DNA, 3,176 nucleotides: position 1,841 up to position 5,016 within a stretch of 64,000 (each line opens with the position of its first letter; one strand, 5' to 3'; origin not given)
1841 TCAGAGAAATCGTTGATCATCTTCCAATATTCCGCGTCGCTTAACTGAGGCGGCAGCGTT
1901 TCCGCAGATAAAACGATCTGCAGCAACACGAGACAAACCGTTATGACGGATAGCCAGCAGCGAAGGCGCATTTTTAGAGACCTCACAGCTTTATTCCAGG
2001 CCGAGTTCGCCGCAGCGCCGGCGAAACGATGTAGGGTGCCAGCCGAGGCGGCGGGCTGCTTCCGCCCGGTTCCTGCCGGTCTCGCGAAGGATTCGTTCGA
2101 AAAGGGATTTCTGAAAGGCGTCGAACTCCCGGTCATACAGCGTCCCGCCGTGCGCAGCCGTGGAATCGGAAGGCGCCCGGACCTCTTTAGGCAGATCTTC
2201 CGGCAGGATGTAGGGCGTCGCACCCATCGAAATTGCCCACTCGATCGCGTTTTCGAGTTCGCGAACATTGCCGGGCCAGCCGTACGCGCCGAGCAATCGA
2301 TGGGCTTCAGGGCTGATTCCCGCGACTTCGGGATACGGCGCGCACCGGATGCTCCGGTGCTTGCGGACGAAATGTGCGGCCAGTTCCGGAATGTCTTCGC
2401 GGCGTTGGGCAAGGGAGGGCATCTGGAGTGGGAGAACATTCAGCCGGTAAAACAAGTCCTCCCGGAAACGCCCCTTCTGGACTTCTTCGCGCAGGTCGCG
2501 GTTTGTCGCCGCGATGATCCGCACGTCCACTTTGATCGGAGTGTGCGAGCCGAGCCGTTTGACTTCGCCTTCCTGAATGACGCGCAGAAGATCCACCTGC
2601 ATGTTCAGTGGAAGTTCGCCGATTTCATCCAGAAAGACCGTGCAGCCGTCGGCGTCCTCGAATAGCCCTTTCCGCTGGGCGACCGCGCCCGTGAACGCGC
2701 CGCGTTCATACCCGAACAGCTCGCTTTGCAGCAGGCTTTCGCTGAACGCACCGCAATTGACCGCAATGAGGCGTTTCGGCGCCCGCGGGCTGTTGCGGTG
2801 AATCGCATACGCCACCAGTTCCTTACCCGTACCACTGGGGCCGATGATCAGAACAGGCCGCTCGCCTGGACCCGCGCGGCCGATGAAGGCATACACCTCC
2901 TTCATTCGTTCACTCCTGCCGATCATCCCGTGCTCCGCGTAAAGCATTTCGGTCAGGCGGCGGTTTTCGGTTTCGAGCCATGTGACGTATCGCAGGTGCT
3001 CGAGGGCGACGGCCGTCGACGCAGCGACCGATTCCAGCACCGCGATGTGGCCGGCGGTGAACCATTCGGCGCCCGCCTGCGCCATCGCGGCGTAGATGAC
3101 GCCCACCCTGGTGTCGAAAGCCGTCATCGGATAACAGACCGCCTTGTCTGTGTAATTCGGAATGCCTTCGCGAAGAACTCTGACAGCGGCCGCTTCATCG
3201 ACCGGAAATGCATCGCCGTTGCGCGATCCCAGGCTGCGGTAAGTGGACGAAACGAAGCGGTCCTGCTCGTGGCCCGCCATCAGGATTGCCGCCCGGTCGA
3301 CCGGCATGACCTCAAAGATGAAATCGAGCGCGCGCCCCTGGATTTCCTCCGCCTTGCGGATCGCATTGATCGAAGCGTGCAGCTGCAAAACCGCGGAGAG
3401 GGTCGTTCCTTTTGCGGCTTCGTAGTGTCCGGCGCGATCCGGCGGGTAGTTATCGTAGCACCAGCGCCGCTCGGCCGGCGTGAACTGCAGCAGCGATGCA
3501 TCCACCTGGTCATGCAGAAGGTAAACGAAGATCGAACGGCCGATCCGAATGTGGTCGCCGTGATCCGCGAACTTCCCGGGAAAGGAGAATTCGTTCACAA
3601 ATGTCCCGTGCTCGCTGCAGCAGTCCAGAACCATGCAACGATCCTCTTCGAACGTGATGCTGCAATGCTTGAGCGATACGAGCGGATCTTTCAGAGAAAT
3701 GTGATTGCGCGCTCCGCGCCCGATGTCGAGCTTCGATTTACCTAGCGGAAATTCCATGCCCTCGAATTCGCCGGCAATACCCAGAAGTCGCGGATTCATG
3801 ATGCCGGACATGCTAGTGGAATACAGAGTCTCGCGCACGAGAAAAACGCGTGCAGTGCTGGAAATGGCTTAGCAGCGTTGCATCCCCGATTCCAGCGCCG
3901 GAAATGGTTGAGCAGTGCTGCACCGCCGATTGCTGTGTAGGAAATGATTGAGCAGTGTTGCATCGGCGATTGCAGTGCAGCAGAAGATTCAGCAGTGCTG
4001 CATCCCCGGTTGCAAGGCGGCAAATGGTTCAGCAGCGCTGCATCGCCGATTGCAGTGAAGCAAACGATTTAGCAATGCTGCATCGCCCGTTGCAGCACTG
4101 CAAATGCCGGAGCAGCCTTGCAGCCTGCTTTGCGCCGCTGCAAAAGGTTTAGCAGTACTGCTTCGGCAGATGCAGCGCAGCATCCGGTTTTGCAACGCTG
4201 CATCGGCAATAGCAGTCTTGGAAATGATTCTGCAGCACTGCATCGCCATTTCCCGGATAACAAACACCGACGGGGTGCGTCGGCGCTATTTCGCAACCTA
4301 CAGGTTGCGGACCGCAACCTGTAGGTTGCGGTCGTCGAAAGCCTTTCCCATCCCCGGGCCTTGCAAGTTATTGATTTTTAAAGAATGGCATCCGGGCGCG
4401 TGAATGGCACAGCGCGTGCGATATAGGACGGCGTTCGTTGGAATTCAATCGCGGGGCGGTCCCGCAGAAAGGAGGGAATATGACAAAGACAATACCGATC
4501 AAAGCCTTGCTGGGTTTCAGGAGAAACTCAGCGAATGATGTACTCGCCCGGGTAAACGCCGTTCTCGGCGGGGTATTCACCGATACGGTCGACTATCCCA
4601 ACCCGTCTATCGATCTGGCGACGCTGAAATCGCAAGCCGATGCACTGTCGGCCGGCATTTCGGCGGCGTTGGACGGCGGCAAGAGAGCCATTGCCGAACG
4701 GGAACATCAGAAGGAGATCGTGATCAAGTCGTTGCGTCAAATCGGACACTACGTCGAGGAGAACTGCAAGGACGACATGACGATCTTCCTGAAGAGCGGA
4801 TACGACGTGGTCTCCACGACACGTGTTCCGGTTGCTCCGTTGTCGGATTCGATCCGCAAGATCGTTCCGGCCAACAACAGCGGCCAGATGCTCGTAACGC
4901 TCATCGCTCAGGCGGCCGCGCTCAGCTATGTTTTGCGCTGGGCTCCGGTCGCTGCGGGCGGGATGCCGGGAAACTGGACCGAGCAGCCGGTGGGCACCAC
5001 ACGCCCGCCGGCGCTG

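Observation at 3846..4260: Ten-copy 40-bp tandem repeat array fills the divergent intergenic region between a sigma-54 activator gene and an FN3-domain gene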

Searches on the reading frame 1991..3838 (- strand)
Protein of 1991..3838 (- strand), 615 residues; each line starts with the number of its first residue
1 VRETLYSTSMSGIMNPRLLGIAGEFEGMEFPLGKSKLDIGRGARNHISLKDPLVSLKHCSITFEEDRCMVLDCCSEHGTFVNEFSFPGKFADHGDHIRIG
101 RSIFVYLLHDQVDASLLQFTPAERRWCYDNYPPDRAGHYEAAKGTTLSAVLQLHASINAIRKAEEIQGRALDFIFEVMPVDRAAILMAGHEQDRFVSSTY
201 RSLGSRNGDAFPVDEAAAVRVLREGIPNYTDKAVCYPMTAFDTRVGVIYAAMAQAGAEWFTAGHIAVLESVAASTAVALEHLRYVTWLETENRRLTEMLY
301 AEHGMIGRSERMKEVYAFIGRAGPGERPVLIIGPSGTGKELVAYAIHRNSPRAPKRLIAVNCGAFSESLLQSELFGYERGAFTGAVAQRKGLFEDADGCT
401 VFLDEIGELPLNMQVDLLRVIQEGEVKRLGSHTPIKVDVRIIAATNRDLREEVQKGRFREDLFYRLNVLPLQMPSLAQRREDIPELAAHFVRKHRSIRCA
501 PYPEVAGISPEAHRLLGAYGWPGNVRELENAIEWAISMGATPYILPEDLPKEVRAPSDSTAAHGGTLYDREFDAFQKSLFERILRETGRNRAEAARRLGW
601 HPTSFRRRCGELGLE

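Call 7: search_protein_families(library=pfam, proteins=[window:1991-3838:-], max_evalue=0.01)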
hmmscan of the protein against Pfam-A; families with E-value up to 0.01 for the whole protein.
window:1991-3838:- (615 aa): 12 families
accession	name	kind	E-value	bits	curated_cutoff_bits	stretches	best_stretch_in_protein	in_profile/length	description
PF00158.32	Sigma54_activat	-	8.4e-69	231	20.2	1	305-471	1-167/168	Sigma-54 interaction domain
PF25601.1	AAA_lid_14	-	1.2e-21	76.7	27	1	478-561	2-82/87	AAA+ ATPase lid domain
PF14532.12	Sigma54_activ_2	-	9e-17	62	25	1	306-476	1-138/138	Sigma-54 interaction domain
PF00498.31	FHA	-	3.6e-12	47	20.7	1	39-100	3-67/67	FHA domain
PF16697.10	Yop-YscD_cpl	-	7.8e-10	39.3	33.2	1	21-104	3-88/94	Inner membrane component of T3SS, cytoplasmic domain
PF07728.20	AAA_5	-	9.9e-08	32.5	22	1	328-448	1-124/139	AAA domain (dynein-related subfamily)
PF00004.35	AAA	-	4.8e-06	27.5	21.2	1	329-462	1-127/131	ATPase family associated with various cellular activities (AAA)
PF02954.25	HTH_8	-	3.8e-05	23.8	22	1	575-608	5-38/42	Bacterial regulatory protein, Fis family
PF07724.20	AAA_2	-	6.4e-05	23.5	27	1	329-456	6-134/166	AAA domain (Cdc48 subfamily)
PF13492.12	GAF_3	-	0.00088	20.1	27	1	164-281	3-129/129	GAF domain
PF13191.12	AAA_16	-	0.00094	20.1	32.6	1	306-374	3-78/167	AAA ATPase domain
PF13185.12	GAF_2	-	0.0047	17.6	28.6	0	220-280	59-136/136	GAF domain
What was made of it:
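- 1991..3811 (-): Sigma-54 enhancer-binding protein gene (FHA - GAF - Sigma54_activat AAA+ - HTH_8). ATG at 3811 as in the public gene call; the ORF can extend to a GTG at 3838. Pfam: Sigma54_activat 8.4e-69, FHA 3.6e-12, HTH_8 3.8e-05, GAF_3 below the Pfam cutoff (call 7).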

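Call 12: find_encoding_contigs(protein=window:1991-3811:-, flank=10000, max_places=10)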
Protein window:1991-3811:- (606 aa): 3 contigs read that carry it; 2 places shown.
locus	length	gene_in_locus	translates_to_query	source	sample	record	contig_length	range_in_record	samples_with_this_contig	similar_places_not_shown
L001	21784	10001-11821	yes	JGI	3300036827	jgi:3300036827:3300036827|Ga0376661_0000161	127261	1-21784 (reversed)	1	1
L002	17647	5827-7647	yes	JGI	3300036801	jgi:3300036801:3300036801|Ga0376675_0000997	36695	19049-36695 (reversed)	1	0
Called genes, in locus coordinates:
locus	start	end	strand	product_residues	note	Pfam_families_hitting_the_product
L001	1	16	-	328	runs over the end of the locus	PF12895:ANAPC3 (faint), PF13432:TPR_16 (faint), PF13620:CarboxypepD_reg, PF24575:TPR_Slam (faint), PF13176:TPR_7 (faint), PF13371:TPR_9 (faint), PF13414:TPR_11 (weak), PF14559:TPR_19, +9 more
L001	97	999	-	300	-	PF00294:PfkB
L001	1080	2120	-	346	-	PF13525:YfiO (faint), PF13646:HEAT_2 (faint)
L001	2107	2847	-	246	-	-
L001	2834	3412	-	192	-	PF07638:Sigma70_ECF (faint), PF04542:Sigma70_r2, PF08281:Sigma70_r4_2, PF04545:Sigma70_r4, PF13384:HTH_23 (weak)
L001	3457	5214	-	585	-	PF20695:UbiD_N, PF01977:UbiD, PF20696:UbiD_C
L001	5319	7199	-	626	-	PF12796:Ank_2, PF13637:Ank_4, PF13637:Ank_4, PF13857:Ank_5 (weak), PF12796:Ank_2, PF12796:Ank_2, PF13637:Ank_4, PF12796:Ank_2, +11 more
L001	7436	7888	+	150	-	-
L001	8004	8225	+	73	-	PF01954:AF2212-like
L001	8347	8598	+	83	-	-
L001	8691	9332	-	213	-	PF00041:fn3 (weak)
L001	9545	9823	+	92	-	-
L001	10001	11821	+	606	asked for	PF16697:Yop-YscD_cpl, PF00498:FHA, PF00158:Sigma54_activat, PF14532:Sigma54_activ_2, PF00004:AAA (weak), PF07728:AAA_5 (weak), PF25601:AAA_lid_14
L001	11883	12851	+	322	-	PF25046:DUF7790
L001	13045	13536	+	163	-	PF01814:Hemerythrin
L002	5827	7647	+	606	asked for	PF16697:Yop-YscD_cpl, PF00498:FHA, PF00158:Sigma54_activat, PF14532:Sigma54_activ_2, PF00004:AAA (weak), PF07728:AAA_5 (weak), PF25601:AAA_lid_14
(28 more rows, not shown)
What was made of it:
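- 1991..3811 (-): A 606-aa product is on record in JGI contigs (call 12).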

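Call 27: search_protein_families(library=ncbifam, proteins=[window:1991-3811:-], max_evalue=0.01)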
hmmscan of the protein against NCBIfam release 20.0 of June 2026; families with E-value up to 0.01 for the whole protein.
window:1991-3811:- (606 aa): 32 families (the best 25 are shown)
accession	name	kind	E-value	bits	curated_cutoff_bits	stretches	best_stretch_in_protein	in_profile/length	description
TIGR01818.1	ntrC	equivalog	3e-95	319.7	558.6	1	288-546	128-383/463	nitrogen regulation protein NR(I)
TIGR01817.1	nifA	equivalog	4.6e-95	319.4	528.85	1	281-546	183-444/534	nif-specific transcriptional activator NifA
NF003451.0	PRK05022.1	equivalog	1.4e-94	317.6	476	1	254-605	146-510/512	nitric oxide reductase transcriptional regulator NorR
NF008469.0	PRK11361.1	equivalog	4.2e-92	309.2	714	1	290-591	139-442/461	acetoacetate metabolism transcriptional regulator AtoC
NF038308.1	RNA_repair_RtcR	equivalog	2.5e-90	303.8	650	1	281-586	167-494/530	RNA repair transcriptional activator RtcR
NF007689.0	PRK10365.1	equivalog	1.7e-88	297.4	760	1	289-591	134-430/441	sigma-54-dependent response regulator transcription factor ZraR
NF041552.1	TF_PrdR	equivalog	7.6e-86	288.7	795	1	276-589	251-562/577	sigma-54 dependent transcriptional regulator PrdR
NF008176.1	PRK10923.1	equivalog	4.8e-85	285.9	620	1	267-547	111-388/469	nitrogen regulation protein NR(I)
TIGR02915.1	PEP_resp_reg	equivalog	3.4e-84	283.2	502.6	1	274-547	117-389/445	PEP-CTERM-box response regulator transcription factor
TIGR02329.1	propionate_PrpR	equivalog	1.5e-82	277.9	499.2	1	278-599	196-523/526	propionate catabolism operon regulatory protein PrpR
NF050807.1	TransRegFlbDCaul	equivalog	4.4e-81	273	750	1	293-540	117-361/454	sigma-54-dependent transcriptional regulator FlbD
NF011958.0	PRK15429.1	equivalog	7.5e-81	272.7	830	1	224-605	300-686/692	formate hydrogenlyase transcriptional activator FlhA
NF011953.0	PRK15424.1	equivalog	9.2e-80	268.7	703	1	264-599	189-530/538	propionate catabolism operon regulatory protein PrpR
NF011695.0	PRK15115.1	equivalog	6.2e-79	265.8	763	1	298-597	139-430/445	two-component system response regulator GlrR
TIGR02974.1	phageshock_pspF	equivalog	5.8e-75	252.6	443.55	1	296-527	1-230/336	phage shock protein operon transcriptional activator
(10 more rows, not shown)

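Call 75: search_protein_families(library=padloc, proteins=[window:1991-3811:-], max_evalue=0.001)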
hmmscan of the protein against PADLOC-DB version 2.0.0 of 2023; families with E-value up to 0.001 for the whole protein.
window:1991-3811:- (606 aa): 3 families
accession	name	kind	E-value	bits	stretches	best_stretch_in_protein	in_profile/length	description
PDLC01995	RtcR_PspF2--CARF_AAA_HTH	-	5.4e-104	347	1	285-604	158-479/481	-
PDLC01994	RtcR_PspF1--CARF_AAA_HTH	-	7.9e-53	178.2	1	290-597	158-462/468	-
PDLC01993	RtcR--CARF_AAA_HTH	-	4.8e-49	165.2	1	291-544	177-436/523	-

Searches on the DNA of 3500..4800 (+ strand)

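Call 8: search_rna_families(source=window, start=3500, end=4800, threshold=evalue, max_evalue=1)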
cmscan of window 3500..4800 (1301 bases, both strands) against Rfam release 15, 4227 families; matches with E-value up to 1: 3.
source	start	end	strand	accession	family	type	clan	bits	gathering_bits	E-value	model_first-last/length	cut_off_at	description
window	4280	4338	+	RF03991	mir-9209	Gene; miRNA;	-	25.5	90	0.011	1-72/72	no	mir-9209 microRNA precursor family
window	4233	4329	-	RF02835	Bcj11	Gene; sRNA;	-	21.1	49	0.68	1-122/122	no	Burkholderia RNA 11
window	4102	4181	-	RF00416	SNORA43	Gene; snRNA; snoRNA; HACA-box;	CL00029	18.4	80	0.72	1-138/138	no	Small nucleolar RNA SNORA43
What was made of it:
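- On Known RNA family: Only sub-threshold chance hits: best 25.5 bits against a gathering score of 90, and that hit lies on the UAS palindromes (call 8).
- No Rfam family matches (call 8).
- Tried and rejected: Rfam scan of 3500-4800: nothing near threshold (call 8).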

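Call 64: search_dna_similar(query=window:3846-4480:+, collection=plasmids, mode=distant, max_rows=10)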
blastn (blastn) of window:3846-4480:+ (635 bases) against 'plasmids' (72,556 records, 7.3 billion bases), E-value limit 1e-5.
No match.
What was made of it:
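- Closest known: Plasmid partition centromeres. Different: No similarity to any plasmid record (call 64).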

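Call 65: search_dna_similar(query=window:3846-4480:+, collection=phages, mode=distant, max_rows=10)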
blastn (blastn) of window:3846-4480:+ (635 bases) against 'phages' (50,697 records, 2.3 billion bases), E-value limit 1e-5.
No match.
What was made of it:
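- On Dispersed repeat (IS fragment, MITE, REP/BIME): No match in the plasmid or phage collections (calls 64, 65).
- Tried and rejected: blastn of the array plus promoter region against plasmids and phages: no match (calls 64, 65).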

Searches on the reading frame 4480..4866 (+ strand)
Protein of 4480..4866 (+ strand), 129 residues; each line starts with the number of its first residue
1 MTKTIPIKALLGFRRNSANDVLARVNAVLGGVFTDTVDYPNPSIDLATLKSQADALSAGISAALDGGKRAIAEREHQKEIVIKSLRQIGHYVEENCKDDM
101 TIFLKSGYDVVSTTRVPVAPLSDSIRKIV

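Call 66: search_dna_similar(query=window:4480-4866:+, collection=phages, mode=protein, max_evalue=0.001, max_rows=10)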
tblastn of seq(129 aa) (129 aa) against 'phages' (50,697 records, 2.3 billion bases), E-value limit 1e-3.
No match.
